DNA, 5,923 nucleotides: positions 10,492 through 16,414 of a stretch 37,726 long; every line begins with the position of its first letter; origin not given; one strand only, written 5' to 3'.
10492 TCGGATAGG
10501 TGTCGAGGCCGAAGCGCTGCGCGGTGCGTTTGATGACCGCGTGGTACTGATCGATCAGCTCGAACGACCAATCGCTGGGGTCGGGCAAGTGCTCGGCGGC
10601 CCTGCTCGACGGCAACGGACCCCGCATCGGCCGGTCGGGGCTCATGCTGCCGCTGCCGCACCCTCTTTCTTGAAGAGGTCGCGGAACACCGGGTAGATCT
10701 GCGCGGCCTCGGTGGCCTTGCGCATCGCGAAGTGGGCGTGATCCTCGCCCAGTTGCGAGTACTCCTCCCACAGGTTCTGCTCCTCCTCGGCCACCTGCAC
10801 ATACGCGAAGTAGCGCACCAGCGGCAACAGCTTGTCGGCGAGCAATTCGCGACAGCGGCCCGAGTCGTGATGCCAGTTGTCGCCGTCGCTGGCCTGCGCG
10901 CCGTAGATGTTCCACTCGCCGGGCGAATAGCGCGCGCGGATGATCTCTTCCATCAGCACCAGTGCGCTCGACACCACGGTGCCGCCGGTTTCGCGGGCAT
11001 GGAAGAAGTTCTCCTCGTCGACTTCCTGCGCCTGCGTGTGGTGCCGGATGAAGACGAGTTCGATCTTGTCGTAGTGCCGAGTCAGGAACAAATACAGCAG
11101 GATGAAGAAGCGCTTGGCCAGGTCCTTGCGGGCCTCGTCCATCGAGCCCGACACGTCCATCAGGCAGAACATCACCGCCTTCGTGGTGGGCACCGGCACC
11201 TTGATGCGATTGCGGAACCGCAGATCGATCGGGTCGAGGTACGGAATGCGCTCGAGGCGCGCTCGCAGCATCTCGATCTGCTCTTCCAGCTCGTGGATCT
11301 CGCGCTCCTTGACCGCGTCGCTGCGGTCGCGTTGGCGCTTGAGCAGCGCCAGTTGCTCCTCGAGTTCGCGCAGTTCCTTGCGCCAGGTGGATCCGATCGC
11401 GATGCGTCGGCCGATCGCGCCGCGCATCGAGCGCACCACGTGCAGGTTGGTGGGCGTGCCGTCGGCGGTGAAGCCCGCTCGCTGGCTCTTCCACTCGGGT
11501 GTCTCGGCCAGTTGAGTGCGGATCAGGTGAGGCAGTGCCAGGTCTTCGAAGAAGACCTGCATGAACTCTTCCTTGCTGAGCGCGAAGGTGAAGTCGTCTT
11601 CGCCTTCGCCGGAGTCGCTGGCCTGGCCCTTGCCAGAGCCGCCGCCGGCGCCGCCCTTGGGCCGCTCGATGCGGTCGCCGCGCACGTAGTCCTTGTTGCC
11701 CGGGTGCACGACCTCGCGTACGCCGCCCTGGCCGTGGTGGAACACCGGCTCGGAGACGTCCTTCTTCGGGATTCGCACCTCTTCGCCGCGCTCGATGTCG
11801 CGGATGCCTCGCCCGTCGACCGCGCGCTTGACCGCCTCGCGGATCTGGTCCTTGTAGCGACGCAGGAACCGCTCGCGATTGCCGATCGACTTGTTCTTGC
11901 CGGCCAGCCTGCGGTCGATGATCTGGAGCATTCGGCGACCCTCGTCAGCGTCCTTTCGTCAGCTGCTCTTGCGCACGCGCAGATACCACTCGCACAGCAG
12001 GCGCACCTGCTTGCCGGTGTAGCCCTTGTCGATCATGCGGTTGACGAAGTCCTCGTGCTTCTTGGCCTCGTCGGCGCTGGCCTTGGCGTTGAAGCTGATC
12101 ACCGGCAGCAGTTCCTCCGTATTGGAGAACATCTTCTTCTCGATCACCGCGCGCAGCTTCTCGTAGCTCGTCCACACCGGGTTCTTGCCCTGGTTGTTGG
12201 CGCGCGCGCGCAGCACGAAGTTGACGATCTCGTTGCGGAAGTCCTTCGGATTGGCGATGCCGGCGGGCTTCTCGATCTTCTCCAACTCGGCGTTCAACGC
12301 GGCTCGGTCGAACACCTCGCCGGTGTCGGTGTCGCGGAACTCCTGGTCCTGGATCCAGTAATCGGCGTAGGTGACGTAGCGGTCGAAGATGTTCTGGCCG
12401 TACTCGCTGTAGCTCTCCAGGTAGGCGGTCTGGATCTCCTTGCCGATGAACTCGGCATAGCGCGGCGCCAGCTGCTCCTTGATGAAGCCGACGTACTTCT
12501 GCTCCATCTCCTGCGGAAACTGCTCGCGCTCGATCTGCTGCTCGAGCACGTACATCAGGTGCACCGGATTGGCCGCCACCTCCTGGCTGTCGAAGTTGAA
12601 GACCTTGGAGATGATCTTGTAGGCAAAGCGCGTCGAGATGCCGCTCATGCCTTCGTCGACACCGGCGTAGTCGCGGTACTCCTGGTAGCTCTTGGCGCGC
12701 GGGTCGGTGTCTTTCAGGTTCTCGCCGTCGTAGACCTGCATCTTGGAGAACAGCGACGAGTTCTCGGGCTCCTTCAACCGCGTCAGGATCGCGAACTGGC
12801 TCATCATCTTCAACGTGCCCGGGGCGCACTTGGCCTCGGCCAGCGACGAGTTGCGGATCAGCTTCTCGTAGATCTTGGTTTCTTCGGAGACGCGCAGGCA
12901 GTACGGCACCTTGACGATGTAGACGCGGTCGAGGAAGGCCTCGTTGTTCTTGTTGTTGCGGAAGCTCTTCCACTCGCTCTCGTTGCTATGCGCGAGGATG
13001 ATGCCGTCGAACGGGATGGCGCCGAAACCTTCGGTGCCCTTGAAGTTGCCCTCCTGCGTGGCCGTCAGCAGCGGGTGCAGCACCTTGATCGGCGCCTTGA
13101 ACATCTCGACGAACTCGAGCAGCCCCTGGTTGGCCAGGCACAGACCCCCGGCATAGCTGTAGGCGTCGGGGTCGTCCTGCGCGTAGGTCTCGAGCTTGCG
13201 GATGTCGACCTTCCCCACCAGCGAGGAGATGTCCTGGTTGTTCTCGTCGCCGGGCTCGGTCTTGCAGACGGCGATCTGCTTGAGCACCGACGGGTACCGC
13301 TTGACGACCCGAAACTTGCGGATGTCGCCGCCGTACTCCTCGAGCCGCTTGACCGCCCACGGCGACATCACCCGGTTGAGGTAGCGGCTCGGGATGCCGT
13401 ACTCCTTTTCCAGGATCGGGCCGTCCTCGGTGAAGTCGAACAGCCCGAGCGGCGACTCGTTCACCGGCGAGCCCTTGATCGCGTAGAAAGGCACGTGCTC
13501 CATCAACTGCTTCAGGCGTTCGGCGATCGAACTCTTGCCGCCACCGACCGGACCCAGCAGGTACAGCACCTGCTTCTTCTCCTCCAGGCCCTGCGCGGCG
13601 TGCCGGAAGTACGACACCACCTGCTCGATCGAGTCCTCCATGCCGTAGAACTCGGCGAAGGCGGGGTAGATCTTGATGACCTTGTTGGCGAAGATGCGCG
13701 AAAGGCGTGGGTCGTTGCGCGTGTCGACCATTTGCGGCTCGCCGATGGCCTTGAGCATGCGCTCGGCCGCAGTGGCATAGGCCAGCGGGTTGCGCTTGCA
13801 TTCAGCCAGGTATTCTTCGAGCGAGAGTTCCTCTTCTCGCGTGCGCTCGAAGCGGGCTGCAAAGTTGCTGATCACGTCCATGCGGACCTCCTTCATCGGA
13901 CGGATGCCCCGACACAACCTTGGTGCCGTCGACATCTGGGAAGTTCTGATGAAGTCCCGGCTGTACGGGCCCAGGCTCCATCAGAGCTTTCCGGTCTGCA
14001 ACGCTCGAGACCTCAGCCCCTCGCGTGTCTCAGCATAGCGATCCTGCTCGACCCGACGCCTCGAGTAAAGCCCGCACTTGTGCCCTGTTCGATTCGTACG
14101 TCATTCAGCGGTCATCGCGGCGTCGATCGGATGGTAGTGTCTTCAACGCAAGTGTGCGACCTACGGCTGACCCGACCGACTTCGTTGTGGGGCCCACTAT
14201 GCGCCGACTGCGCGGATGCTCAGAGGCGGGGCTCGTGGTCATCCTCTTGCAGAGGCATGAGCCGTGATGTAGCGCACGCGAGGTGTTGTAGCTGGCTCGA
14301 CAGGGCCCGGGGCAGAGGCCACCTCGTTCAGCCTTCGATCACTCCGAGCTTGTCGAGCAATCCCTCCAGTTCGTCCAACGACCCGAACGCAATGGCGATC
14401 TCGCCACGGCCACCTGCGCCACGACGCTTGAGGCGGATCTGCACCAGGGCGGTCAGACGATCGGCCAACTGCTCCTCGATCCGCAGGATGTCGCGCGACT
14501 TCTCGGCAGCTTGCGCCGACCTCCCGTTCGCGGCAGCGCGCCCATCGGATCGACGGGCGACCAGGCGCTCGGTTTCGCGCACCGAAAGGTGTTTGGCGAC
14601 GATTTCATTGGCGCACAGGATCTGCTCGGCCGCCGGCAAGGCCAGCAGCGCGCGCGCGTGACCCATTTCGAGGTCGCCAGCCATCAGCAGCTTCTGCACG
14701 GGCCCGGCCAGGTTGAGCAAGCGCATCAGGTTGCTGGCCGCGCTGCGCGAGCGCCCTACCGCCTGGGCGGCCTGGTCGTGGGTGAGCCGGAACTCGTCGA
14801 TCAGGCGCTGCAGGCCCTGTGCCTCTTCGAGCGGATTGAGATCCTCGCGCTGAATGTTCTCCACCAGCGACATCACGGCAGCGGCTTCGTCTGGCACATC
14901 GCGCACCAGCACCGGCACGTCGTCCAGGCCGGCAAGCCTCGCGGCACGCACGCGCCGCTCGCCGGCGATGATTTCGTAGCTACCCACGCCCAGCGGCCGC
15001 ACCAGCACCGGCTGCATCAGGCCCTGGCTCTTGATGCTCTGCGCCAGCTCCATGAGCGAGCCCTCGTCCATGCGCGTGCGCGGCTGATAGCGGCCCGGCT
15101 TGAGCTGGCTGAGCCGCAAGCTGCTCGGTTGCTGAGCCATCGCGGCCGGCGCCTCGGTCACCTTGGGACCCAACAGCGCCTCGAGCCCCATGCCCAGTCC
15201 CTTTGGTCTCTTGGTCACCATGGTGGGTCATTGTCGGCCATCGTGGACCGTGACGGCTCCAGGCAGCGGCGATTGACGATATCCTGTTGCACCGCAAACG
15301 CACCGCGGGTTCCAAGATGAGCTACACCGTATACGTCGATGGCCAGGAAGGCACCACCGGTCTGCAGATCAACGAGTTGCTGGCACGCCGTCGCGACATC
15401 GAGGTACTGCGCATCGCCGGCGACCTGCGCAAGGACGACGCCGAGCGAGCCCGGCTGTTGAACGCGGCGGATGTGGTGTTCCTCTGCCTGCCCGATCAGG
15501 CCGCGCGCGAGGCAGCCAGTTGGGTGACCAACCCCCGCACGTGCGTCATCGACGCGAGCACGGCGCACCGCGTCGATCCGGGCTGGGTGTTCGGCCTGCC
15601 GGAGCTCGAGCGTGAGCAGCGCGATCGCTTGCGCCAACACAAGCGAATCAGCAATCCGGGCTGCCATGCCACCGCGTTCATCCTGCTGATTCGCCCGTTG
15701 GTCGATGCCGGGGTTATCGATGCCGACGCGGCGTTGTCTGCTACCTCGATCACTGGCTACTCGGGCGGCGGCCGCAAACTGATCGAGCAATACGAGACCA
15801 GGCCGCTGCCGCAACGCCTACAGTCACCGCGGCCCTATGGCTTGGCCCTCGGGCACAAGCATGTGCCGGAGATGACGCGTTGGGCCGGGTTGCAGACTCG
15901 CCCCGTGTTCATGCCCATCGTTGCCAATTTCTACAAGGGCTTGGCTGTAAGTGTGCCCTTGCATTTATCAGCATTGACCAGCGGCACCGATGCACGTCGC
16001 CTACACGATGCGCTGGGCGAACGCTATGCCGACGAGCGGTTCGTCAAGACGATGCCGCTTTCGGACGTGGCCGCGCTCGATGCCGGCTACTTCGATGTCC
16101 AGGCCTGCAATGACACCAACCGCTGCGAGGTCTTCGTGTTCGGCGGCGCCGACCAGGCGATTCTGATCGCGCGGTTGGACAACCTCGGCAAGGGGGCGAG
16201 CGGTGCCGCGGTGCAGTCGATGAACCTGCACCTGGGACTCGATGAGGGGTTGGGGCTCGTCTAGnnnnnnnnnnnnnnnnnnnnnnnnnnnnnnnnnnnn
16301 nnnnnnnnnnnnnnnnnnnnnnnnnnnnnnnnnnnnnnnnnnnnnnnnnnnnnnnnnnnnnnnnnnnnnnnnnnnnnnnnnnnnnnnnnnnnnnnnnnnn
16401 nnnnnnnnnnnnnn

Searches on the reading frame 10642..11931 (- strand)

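Call 57: search_protein_families(library=pfam, proteins=[window:10642-11931:-], max_evalue=0.0001)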
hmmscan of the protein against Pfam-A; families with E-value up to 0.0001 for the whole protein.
window:10642-11931:- (429 aa): 1 family
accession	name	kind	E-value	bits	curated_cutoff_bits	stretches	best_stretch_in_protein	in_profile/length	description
PF04285.18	DUF444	-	1e-184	614.9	27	1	3-423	1-418/418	Protein of unknown function (DUF444)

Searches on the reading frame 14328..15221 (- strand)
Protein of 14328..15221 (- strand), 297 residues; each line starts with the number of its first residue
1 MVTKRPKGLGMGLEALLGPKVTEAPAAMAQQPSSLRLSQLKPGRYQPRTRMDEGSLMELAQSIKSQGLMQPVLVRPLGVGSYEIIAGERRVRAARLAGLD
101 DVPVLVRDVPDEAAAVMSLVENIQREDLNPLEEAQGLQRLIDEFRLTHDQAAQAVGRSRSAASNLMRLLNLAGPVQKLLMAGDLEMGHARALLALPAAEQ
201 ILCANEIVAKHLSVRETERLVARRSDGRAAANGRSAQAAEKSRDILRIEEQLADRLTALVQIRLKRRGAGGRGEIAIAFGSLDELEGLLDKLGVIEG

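Call 57: search_protein_families(library=pfam, proteins=[window:14328-15221:-], max_evalue=0.0001)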
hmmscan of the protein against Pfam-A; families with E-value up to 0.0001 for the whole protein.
window:14328-15221:- (297 aa): 3 families
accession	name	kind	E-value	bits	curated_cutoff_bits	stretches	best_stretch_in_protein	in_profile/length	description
PF17762.8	HTH_ParB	-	1.2e-34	118.9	22.6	1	126-224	1-100/102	ParB HTH domain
PF02195.25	ParB_N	-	5.4e-33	113.3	26.3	1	35-124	6-95/95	ParB N-terminal domain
PF23552.2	ParB_C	-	6.1e-14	51.7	23.8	1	241-293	1-50/50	ParB dimerisation domain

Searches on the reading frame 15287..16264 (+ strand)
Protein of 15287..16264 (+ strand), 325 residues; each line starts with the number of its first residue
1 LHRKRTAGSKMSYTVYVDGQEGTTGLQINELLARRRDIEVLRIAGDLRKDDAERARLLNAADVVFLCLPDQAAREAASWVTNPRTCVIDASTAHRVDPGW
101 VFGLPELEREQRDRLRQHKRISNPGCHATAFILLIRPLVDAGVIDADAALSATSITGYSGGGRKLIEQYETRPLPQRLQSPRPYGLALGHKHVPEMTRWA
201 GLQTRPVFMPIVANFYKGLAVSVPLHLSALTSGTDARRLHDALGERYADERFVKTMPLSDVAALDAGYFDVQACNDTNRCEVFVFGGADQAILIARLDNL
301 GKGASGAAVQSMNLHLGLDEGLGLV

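Call 57: search_protein_families(library=pfam, proteins=[window:15287-16264:+], max_evalue=0.0001)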
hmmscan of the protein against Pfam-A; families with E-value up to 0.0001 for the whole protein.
window:15287-16264:+ (325 aa): 2 families
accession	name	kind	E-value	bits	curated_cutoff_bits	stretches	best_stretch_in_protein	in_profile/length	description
PF22698.1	Semialdhyde_dhC_1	-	1.2e-29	103.7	27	1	126-299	1-165/165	Semialdehyde dehydrogenase, dimerisation domain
PF01118.30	Semialdhyde_dh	-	6.3e-11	43.2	26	1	46-111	53-117/121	Semialdehyde dehydrogenase, NAD binding domain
